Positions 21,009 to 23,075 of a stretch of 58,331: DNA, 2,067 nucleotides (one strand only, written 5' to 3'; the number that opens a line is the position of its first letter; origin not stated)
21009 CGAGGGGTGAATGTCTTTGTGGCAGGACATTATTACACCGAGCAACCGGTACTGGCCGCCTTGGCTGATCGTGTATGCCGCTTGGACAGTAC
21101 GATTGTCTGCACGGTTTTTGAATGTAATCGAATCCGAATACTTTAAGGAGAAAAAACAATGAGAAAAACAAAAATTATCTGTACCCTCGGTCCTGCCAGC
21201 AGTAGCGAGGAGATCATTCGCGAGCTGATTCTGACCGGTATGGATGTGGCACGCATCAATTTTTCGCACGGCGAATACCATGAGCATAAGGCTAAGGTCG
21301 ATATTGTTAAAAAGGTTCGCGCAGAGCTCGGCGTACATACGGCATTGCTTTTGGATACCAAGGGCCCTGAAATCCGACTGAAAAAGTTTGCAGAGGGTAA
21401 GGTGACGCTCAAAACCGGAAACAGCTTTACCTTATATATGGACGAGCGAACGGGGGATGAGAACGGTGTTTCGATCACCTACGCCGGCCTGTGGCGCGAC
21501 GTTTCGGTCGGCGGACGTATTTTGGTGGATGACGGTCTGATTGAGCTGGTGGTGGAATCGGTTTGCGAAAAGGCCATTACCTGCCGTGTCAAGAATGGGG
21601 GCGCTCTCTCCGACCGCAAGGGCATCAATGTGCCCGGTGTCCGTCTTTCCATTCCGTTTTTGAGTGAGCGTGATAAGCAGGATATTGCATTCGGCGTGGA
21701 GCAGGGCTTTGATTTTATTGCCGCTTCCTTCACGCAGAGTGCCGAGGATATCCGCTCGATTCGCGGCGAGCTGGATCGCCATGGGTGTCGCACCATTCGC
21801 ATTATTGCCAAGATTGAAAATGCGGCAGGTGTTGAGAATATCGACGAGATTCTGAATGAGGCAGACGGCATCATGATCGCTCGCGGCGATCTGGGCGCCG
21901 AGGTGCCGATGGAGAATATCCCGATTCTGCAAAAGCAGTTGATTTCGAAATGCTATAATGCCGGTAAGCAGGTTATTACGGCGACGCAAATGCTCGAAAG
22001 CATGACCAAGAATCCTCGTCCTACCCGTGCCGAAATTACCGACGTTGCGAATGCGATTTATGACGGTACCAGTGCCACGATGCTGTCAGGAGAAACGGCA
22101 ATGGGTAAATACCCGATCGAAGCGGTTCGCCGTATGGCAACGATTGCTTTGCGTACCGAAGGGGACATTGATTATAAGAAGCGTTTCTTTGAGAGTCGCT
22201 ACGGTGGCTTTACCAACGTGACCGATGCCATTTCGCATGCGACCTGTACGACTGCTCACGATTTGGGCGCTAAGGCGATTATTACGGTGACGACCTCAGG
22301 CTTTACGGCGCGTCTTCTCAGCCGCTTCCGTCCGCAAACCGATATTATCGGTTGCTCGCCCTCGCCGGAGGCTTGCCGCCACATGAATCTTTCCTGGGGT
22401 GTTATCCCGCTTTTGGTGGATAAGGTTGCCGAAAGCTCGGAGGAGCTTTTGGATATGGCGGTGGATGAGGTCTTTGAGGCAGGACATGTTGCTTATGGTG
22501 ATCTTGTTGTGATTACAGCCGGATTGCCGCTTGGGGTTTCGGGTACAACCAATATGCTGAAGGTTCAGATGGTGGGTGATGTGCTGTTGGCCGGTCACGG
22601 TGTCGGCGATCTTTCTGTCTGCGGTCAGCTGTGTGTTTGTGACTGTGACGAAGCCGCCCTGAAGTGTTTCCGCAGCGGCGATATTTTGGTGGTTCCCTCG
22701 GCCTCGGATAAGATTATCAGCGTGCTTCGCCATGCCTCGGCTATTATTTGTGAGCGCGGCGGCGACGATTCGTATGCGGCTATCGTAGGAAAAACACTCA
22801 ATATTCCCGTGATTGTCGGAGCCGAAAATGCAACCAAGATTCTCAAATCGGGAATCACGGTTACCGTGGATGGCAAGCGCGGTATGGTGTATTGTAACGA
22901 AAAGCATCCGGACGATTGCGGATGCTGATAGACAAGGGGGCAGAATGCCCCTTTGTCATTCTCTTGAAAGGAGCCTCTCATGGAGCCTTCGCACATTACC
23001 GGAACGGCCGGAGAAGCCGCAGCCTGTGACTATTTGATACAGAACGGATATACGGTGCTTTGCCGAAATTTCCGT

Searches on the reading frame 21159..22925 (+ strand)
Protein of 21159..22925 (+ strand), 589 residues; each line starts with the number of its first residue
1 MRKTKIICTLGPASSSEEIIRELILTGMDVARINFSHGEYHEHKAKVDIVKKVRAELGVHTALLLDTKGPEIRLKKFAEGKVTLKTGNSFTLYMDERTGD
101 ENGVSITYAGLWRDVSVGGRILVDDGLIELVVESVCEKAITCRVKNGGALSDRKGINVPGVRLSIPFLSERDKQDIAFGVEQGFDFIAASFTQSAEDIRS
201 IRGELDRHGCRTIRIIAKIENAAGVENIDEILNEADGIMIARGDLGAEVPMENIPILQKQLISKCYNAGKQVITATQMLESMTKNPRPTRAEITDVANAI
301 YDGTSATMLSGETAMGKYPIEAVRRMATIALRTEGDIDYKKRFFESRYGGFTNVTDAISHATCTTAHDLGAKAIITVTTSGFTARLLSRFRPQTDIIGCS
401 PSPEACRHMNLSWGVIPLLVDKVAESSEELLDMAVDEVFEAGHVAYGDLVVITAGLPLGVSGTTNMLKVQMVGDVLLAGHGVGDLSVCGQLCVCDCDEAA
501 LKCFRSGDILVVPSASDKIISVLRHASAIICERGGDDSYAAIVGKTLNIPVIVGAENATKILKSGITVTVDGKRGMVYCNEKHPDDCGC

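Call 82: search_protein_families(library=pfam, proteins=[window:21159-22925:+], max_evalue=0.00001)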
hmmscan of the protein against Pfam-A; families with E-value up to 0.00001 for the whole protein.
window:21159-22925:+ (589 aa): 4 families
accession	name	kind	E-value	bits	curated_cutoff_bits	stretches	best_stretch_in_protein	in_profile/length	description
PF00224.27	PK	-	5.2e-131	437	30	1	1-323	1-328/328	Pyruvate kinase, barrel domain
PF02887.21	PK_C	-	3.1e-41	140.5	28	1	356-469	1-113/114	Pyruvate kinase, alpha/beta domain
PF00391.29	PEP-utilizers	-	2.4e-20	72.3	23.1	1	505-575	2-72/72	PEP-utilising enzyme, mobile domain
PF03328.21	HpcH_HpaI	-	2e-07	30.9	25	1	173-275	75-179/221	HpcH/HpaI aldolase/citrate lyase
